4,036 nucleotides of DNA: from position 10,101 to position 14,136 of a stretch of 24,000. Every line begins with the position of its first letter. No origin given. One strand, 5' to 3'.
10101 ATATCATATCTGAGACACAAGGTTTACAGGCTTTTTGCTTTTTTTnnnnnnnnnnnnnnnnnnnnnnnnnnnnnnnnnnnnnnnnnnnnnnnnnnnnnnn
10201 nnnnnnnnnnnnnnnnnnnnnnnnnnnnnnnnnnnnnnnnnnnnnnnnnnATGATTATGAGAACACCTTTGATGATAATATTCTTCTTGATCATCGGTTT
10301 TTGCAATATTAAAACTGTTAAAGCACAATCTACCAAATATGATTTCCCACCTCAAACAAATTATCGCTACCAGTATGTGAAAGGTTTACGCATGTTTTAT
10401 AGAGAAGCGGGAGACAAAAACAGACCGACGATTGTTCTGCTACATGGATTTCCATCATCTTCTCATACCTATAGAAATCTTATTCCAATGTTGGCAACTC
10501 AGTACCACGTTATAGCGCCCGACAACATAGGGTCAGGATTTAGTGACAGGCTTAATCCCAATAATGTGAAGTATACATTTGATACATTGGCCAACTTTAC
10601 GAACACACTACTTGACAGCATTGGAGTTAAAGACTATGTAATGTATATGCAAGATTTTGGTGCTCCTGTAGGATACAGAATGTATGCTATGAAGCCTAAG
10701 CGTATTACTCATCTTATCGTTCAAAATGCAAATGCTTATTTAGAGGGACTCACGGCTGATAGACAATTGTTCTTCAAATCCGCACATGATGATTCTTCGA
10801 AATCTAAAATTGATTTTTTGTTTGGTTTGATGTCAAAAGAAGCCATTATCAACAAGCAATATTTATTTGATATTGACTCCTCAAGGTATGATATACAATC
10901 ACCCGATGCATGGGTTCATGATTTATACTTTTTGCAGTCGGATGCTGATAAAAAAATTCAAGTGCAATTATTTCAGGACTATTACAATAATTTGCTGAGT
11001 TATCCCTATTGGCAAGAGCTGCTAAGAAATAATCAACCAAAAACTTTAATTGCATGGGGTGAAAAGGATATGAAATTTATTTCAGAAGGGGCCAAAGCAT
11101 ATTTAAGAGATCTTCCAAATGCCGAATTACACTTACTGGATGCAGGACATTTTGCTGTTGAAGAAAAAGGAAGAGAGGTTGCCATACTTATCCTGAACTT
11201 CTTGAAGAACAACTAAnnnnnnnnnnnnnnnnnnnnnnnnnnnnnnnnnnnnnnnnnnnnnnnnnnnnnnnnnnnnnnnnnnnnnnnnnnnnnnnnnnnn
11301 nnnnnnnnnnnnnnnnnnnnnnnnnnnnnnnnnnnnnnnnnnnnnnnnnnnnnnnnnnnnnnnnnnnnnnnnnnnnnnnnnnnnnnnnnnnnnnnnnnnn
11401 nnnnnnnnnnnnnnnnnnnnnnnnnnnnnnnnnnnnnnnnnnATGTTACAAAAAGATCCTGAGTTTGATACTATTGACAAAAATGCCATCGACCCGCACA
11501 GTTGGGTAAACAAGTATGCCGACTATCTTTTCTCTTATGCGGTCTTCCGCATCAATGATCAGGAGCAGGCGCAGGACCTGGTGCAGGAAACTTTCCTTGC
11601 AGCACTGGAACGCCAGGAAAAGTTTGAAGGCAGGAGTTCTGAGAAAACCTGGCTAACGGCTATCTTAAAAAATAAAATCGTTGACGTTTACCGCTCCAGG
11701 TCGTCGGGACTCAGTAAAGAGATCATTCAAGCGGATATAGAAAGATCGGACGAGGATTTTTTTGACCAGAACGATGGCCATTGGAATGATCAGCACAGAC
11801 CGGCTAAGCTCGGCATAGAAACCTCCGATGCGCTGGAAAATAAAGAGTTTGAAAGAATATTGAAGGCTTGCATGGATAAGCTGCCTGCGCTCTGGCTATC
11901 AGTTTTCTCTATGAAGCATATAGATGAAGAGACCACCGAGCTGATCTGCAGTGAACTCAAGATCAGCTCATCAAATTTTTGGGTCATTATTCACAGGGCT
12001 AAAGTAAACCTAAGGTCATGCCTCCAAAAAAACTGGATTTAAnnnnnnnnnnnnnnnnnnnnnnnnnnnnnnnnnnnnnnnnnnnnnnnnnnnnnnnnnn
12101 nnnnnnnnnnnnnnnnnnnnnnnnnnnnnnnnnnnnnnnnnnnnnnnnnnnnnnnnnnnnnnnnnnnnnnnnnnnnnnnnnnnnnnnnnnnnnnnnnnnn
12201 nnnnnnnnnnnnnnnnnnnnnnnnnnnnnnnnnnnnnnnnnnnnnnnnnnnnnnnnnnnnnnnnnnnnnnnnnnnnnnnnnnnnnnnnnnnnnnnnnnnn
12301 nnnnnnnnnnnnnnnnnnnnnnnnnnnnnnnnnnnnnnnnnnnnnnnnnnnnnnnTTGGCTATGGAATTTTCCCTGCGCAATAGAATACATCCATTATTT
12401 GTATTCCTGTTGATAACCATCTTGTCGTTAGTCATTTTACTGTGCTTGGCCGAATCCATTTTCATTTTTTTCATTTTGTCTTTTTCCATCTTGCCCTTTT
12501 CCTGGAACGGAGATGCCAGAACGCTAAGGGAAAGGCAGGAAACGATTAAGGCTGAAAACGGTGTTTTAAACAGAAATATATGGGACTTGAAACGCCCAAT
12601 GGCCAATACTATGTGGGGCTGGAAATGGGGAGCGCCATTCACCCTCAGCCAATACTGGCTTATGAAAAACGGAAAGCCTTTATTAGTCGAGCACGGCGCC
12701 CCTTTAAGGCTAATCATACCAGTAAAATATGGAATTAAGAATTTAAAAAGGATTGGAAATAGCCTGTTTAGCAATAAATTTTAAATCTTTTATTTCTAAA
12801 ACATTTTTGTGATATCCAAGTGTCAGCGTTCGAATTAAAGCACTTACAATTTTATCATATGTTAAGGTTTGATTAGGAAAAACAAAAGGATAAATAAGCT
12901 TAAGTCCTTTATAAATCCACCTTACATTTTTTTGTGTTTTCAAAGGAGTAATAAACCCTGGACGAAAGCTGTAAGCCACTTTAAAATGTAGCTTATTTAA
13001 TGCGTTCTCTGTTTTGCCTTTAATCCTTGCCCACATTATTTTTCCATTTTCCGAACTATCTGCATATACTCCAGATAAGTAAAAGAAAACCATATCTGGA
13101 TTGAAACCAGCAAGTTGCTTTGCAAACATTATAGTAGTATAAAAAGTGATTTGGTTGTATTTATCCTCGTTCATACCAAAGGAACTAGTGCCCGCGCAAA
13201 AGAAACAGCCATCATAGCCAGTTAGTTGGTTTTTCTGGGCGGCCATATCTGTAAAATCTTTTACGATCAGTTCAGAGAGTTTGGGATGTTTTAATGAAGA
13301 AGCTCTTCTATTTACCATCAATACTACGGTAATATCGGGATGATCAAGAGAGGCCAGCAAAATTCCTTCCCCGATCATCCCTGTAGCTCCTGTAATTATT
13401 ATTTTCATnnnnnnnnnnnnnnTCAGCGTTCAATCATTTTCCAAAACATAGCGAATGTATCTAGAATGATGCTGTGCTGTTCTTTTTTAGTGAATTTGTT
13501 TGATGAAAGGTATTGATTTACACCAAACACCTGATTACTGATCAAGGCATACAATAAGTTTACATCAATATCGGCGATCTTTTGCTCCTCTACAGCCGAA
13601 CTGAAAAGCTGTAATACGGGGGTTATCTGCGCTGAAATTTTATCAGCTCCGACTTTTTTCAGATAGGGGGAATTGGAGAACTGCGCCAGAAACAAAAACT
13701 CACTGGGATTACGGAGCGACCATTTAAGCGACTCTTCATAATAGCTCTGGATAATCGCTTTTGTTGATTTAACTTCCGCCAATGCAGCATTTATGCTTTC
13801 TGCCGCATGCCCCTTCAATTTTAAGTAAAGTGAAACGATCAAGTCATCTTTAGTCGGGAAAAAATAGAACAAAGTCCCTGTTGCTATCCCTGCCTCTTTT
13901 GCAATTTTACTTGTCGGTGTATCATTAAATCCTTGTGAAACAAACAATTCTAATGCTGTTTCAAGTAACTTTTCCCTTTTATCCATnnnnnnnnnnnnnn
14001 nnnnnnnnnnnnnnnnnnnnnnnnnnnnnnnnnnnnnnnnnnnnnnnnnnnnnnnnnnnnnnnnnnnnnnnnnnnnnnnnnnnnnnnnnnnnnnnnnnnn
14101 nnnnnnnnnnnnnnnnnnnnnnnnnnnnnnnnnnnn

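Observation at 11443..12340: ECF sigma paired with a 95-aa soluble anti-sigma whose Cys/His ligands have RsrA-like spacing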

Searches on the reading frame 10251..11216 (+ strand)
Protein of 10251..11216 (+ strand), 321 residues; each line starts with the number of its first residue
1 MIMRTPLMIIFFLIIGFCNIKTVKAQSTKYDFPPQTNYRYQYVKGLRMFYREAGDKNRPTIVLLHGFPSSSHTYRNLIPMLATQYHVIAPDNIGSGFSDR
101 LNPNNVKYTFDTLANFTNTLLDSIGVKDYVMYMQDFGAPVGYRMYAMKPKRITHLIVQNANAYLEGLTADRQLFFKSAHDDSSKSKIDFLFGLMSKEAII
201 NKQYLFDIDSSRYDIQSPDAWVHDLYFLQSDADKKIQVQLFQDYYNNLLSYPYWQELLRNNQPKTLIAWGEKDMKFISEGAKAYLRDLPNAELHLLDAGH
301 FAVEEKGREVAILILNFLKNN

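Call 4: search_protein_families(library=pfam, proteins=[window:10251-11216:+], max_evalue=1)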
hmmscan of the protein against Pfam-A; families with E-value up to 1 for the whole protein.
window:10251-11216:+ (321 aa): 3 families
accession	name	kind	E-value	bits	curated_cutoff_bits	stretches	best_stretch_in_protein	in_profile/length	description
PF00561.26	Abhydrolase_1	-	1.6e-26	93.9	25.8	2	59-174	1-118/245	alpha/beta hydrolase fold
PF12697.13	Abhydrolase_6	-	5.3e-13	50.6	26.3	1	61-311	1-215/217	Alpha/beta hydrolase family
PF12146.15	Hydrolase_4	-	1e-05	25.4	27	1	56-163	2-112/239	Serine aminopeptidase, S33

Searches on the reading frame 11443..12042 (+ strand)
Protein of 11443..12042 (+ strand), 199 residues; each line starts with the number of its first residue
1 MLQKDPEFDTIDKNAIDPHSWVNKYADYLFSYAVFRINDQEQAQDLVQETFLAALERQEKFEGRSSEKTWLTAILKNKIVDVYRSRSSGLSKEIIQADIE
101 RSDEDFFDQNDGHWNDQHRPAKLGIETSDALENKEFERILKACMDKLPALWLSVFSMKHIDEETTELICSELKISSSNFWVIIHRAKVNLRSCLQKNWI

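Call 4: search_protein_families(library=pfam, proteins=[window:11443-12042:+], max_evalue=1)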
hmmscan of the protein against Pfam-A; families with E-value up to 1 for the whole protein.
window:11443-12042:+ (199 aa): 4 families
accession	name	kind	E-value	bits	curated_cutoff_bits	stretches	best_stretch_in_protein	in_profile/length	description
PF04542.20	Sigma70_r2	-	5.1e-15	55.5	24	1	22-87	2-69/71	Sigma-70 region 2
PF08281.18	Sigma70_r4_2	-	0.00013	22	25.7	1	139-189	3-53/54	Sigma-70, region 4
PF22029.2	PhyR_sigma2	-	0.0007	20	27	1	37-73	16-52/55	Sigma2 domain of PhyR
PF07374.17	DUF1492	-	0.0057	17.2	21.5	1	151-190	60-99/100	Protein of unknown function (DUF1492)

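Call 6: search_protein_families(library=ncbifam, proteins=[window:11443-12042:+], max_evalue=1)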
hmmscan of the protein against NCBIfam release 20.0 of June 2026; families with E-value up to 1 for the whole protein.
window:11443-12042:+ (199 aa): 84 families (the best 25 are shown)
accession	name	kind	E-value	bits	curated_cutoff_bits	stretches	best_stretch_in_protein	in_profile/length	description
TIGR02943.1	Sig70_famx1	hypoth_equivalog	2.4e-47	161.2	162.2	1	25-199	11-184/188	RNA polymerase sigma-70 factor, TIGR02943 family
NF008892.0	PRK11924.2-1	equivalog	2.1e-45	154.9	291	1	16-198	17-197/203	RNA polymerase sigma factor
NF009184.0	PRK12532.1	equivalog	3.2e-43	147.9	276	1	27-198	16-188/195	RNA polymerase sigma factor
NF009173.0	PRK12520.1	equivalog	2.4e-42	144.8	255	1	22-198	8-183/191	RNA polymerase sigma factor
NF009196.0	PRK12544.1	equivalog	5.3e-40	137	287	1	15-199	17-201/208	RNA polymerase factor sigma-70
NF009182.0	PRK12530.1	subfamily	4.3e-39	134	264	1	28-198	21-188/193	RNA polymerase sigma factor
NF009197.0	PRK12545.1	equivalog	8.5e-30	104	336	1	15-196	7-189/201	RNA polymerase factor sigma-70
TIGR02937.1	sigma70-ECF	superfamily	3.6e-22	78.8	42.9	1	22-194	7-165/165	sigma-70 family RNA polymerase sigma factor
TIGR02985.1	Sig70_bacteroi1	subfamily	9.2e-20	71.5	126.4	1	22-192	7-160/162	RNA polymerase sigma-70 factor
NF058625.1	sigma_PG0214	equivalog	9.7e-19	67.7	130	2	22-96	10-83/170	GFO_1088 family ECF-type sigma factor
NF008888.0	PRK11922.1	equivalog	2.7e-17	63.1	204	1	27-196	41-198/231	RNA polymerase sigma factor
NF007220.0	PRK09639.1-5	equivalog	6.2e-15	55.4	260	1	22-109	9-93/181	RNA polymerase sigma factor SigX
NF007217.0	PRK09639.1-1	equivalog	5.7e-14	52.3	239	1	23-174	10-150/194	RNA polymerase sigma factor SigX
TIGR02950.1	SigM_subfam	subfamily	6e-14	52.2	147.95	1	23-193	7-157/159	RNA polymerase sigma factor, SigM family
TIGR02989.1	Sig-70_gvs1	subfamily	1.3e-13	51.2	124.55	1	22-194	7-158/158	RNA polymerase sigma-70 factor, Rhodopirellula/Verrucomicrobium family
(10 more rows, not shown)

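Call 29: search_solved_structures(query=window:11443-12039:+, max_evalue=0.001, show_alignments=3)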
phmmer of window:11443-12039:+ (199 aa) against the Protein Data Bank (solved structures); distinct sequences matched with E-value up to 0.001: 13.
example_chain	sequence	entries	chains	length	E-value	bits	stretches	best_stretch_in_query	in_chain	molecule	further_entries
6dxo_A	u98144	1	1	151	4.8e-07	33.2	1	23-92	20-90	RNA polymerase ECF-subfamily sigma factor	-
2o7g_A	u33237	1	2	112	5.2e-06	29.8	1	35-85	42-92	Probable RNA polymerase sigma-C factor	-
5wuq_A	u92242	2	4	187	1.6e-05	28.2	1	22-194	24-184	ECF RNA polymerase sigma factor SigW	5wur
5uxx_A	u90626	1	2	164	1.8e-05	28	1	30-87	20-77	RNA polymerase sigma factor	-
7qh5_A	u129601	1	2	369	4.2e-05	26.8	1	37-83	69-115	RNA polymerase sigma factor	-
1h3l_A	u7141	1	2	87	5.7e-05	26.4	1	24-86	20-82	RNA POLYMERASE SIGMA FACTOR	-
6in7_B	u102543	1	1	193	6.1e-05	26.3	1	12-161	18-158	RNA polymerase sigma-H factor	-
8z6g_B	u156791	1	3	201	6.6e-05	26.2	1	12-162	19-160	RNA polymerase sigma factor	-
6dv9_F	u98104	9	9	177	0.0001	25.5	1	23-86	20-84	ECF RNA polymerase sigma factor SigL | RNA polymerase sigma factor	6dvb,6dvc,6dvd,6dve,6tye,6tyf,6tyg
9m9d_F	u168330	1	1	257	0.00024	24.3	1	7-105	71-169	ECF RNA polymerase sigma factor SigE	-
9m9e_F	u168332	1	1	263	0.00025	24.3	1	7-105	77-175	ECF RNA polymerase sigma factor SigE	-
9m98_F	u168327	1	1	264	0.00026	24.3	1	7-105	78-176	ECF RNA polymerase sigma factor SigE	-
6jcy_F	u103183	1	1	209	0.00068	22.9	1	26-105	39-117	ECF RNA polymerase sigma factor SigH,ECF RNA polymerase sigma factor SigE,ECF RNA polymera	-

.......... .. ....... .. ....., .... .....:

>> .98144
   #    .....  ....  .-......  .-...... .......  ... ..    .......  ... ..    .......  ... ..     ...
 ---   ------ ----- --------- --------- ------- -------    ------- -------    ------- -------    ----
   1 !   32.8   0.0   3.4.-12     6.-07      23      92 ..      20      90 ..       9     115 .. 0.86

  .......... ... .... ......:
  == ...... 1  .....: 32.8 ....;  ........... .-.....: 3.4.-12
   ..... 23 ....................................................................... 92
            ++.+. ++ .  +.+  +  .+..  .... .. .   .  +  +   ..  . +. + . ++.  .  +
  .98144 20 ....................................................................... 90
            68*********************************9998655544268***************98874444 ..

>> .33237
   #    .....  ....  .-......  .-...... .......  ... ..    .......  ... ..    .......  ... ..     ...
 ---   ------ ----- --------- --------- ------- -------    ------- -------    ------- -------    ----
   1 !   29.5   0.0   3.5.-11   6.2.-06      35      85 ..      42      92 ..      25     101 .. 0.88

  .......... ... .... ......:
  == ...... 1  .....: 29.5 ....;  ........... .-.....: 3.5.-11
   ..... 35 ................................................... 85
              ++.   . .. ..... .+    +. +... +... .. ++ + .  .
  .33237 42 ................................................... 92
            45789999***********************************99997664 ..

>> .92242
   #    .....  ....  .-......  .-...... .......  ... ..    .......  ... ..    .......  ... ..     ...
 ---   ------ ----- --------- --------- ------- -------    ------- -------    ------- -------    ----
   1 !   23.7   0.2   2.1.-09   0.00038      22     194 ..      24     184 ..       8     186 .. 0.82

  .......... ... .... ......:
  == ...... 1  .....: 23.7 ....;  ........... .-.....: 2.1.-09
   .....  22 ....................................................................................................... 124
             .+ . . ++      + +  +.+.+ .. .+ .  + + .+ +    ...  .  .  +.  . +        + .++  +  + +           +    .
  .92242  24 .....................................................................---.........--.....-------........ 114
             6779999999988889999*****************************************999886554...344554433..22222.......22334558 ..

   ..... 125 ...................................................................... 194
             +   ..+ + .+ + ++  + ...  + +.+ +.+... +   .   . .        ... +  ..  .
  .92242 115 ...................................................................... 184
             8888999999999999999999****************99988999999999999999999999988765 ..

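Call 46: search_solved_structures(query=A2, max_evalue=0.01, show_alignments=0)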
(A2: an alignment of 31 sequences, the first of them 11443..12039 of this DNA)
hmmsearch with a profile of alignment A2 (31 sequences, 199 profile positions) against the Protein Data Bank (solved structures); distinct sequences matched with E-value up to 0.01: 19.
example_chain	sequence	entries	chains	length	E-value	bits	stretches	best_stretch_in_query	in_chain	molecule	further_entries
5wuq_A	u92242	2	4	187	9.9e-11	45.1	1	17-194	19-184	ECF RNA polymerase sigma factor SigW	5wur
1h3l_A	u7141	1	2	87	9.2e-08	35.4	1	23-88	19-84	RNA POLYMERASE SIGMA FACTOR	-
6dxo_A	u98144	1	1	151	2.1e-07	34.2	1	23-87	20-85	RNA polymerase ECF-subfamily sigma factor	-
2o7g_A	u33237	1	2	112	2.1e-07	34.2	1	36-87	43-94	Probable RNA polymerase sigma-C factor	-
5uxx_A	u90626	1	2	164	1.2e-06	31.8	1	31-94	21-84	RNA polymerase sigma factor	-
6dv9_F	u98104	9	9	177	1.2e-05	28.5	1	22-86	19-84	ECF RNA polymerase sigma factor SigL | RNA polymerase sigma factor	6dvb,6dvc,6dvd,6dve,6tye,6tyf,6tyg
9m9d_F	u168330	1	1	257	2.8e-05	27.3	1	19-88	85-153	ECF RNA polymerase sigma factor SigE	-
5zx2_F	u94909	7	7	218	3e-05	27.2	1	27-95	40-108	ECF RNA polymerase sigma factor SigH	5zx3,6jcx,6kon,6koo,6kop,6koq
9m9e_F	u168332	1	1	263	3e-05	27.2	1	19-88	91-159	ECF RNA polymerase sigma factor SigE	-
9m98_F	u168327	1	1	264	3.1e-05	27.1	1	19-88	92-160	ECF RNA polymerase sigma factor SigE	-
6in7_B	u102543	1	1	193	7.2e-05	25.9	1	21-159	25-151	RNA polymerase sigma-H factor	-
8z6g_B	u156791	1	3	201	7.9e-05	25.8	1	21-158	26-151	RNA polymerase sigma factor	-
6jcy_F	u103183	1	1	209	0.00015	24.9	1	27-88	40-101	ECF RNA polymerase sigma factor SigH,ECF RNA polymerase sigma factor SigE,ECF RNA polymera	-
7qh5_A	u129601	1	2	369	0.0002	24.5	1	42-82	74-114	RNA polymerase sigma factor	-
4cxf_A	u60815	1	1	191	0.00093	22.3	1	42-86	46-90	RNA POLYMERASE SIGMA FACTOR CNRH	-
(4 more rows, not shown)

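Call 74: search_dna_similar(query=window:11443-12039:+, collection=plasmids, mode=protein, max_evalue=1e-10, max_rows=25)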
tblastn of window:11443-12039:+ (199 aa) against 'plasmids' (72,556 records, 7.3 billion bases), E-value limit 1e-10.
Records with a match: 71; places in all: 72; records where one place covers at least 80% of the query: 69.
Best place of each record, by identity: <60% 71.
By first word of the organism name: Burkholderia 52; Klebsiella 4; Enterobacter 4; Neisseria 2; Acinetobacter 2; Mycobacterium 2; Sphingopyxis 1; Halomonas 1; Ciceribacter 1; Pantoea 1; and 1 more.
By predicted mobility (MOB-suite, as given by PLSDB): non-mobilizable 47; mobilizable 14; conjugative 10.
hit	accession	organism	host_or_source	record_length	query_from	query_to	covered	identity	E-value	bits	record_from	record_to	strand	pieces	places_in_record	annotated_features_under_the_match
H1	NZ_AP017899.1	Sphingopyxis sp. FD7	-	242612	4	198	98%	35.9%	7e-27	113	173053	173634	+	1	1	sigma-70 family RNA polymerase sigma factor | hypothetical protein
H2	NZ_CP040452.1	Halomonas sp. PA16-9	-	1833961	13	199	94%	36.1%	3e-29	120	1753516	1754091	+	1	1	none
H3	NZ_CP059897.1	Ciceribacter thiooxidans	mixed culture,soil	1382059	29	198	85%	39.3%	4e-22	100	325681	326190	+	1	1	none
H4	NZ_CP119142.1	Neisseria gonorrhoeae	Homo sapiens,whole organism,synovial ...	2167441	29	199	86%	38.6%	4e-24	105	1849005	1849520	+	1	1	none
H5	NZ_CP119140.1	Neisseria gonorrhoeae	Homo sapiens,whole organism,blood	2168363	29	199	86%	38.6%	4e-24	105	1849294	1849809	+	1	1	none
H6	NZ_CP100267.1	Burkholderia glumae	cell culture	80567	12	198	94%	34.8%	7e-27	114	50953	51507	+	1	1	sigma-70 family RNA polymerase sigma factor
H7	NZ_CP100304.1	Burkholderia glumae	cell culture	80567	12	198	94%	34.8%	7e-27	114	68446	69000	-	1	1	sigma-70 family RNA polymerase sigma factor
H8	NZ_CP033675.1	Burkholderia glumae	bacterial cell,diseased rice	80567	12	198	94%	34.8%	7e-27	114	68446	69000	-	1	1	sigma-70 family RNA polymerase sigma factor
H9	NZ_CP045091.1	Burkholderia glumae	rice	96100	12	198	94%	34.8%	7e-27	114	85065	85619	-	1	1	sigma-70 family RNA polymerase sigma factor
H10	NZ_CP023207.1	Burkholderia glumae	Oryza sativa,Cell culture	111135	12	198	94%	34.8%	7e-27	114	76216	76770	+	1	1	sigma-70 family RNA polymerase sigma factor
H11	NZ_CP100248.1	Burkholderia glumae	cell culture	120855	12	198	94%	34.8%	7e-27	114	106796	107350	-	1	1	sigma-70 family RNA polymerase sigma factor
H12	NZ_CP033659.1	Burkholderia glumae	bacterial cell,diseased rice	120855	12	198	94%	34.8%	7e-27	114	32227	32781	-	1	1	sigma-70 family RNA polymerase sigma factor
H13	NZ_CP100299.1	Burkholderia glumae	cell culture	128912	12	198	94%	34.8%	7e-27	114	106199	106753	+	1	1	sigma-70 family RNA polymerase sigma factor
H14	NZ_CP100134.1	Burkholderia glumae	cell culture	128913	12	198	94%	34.8%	7e-27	114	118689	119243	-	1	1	sigma-70 family RNA polymerase sigma factor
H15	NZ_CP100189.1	Burkholderia glumae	cell culture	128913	12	198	94%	34.8%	7e-27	114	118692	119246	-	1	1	sigma-70 family RNA polymerase sigma factor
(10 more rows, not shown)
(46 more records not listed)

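Call 75: get_annotated_region(hit=H4, flank=5000)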
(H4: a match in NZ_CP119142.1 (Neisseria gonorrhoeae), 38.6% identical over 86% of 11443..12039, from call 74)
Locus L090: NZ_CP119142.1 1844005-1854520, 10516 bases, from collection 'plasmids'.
description: Neisseria gonorrhoeae strain 2022NG-0032 plasmid p2022NG-0032_1, complete sequence
organism: Neisseria gonorrhoeae (NCBI taxid 485)
taxonomy: Bacteria; Pseudomonadota; Betaproteobacteria; Neisseriales; Neisseriaceae; Neisseria; Neisseria gonorrhoeae
host: -; source: Homo sapiens,whole organism,synovial fluid; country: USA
typing (MOB-suite, as given by PLSDB): non-mobilizable
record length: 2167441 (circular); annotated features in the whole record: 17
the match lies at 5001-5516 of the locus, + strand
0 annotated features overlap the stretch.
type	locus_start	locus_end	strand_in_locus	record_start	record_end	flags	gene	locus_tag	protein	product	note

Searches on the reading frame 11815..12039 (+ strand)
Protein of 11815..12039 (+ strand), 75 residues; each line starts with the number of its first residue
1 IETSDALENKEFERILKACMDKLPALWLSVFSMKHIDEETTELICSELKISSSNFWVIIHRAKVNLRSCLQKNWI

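Call 48: search_solved_structures(query=window:11815-12039:+, max_evalue=10, show_alignments=5)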
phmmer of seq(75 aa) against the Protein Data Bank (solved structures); distinct sequences matched with E-value up to 10: 0.

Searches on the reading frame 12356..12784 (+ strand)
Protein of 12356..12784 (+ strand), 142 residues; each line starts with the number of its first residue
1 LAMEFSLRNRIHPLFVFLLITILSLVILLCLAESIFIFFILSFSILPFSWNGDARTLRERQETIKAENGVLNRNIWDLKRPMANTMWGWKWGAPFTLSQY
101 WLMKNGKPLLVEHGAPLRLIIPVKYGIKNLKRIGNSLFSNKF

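Call 4: search_protein_families(library=pfam, proteins=[window:12356-12784:+], max_evalue=1)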
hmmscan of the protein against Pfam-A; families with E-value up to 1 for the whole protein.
window:12356-12784:+ (142 aa): 1 family
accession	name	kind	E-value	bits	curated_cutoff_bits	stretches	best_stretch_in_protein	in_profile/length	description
PF00174.25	Oxidored_molyb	-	6.2e-07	29.6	24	1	104-134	126-156/169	Oxidoreductase molybdopterin binding domain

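Call 6: search_protein_families(library=ncbifam, proteins=[window:12356-12784:+], max_evalue=1)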
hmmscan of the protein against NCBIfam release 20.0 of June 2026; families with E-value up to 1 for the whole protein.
window:12356-12784:+ (142 aa): 2 families
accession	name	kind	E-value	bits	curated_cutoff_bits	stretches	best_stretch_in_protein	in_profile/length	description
NF003767.0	PRK05363.1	equivalog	1.2e-05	24.8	207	1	106-134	213-241/320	protein-methionine-sulfoxide reductase catalytic subunit MsrP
NF052247.1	SorT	equivalog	5e-05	22.3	570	1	105-135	209-239/387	SorT family sulfite dehydrogenase catalytic subunit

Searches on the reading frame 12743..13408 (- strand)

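Call 4: search_protein_families(library=pfam, proteins=[window:12743-13408:-], max_evalue=1)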
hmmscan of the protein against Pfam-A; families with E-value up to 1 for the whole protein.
window:12743-13408:- (221 aa): 6 families
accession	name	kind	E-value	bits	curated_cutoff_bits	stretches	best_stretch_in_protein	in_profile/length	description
PF01370.27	Epimerase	-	2.3e-05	24.4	20.9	1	3-100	1-99/240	NAD dependent epimerase/dehydratase family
PF13460.12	NAD_binding_10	-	0.00014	22.2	27.2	1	7-77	1-73/184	NAD(P)H-binding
PF01113.26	DapB_N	-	0.00032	21.2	25.6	1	1-58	1-58/124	Dihydrodipicolinate reductase, N-terminus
PF01118.30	Semialdhyde_dh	-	0.002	19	26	1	2-76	1-78/121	Semialdehyde dehydrogenase, NAD binding domain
PF05368.20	NmrA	-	0.017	15.2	27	1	2-82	4-79/298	NmrA-like family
PF07993.18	NAD_binding_4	-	0.073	12.6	20.1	1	5-87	1-85/258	Male sterility protein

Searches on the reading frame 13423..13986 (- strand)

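Call 4: search_protein_families(library=pfam, proteins=[window:13423-13986:-], max_evalue=1)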
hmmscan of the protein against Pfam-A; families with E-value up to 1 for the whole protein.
window:13423-13986:- (187 aa): 2 families
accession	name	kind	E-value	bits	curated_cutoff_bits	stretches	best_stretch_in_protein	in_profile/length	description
PF00440.29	TetR_N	-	3.6e-14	52.7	24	1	7-51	1-45/47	Bacterial regulatory proteins, tetR family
PF22604.1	TetR_HI_0893_C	-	0.018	15.9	27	1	91-148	18-76/112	Tetracyclin repressor-like HI_0893, C-terminal domain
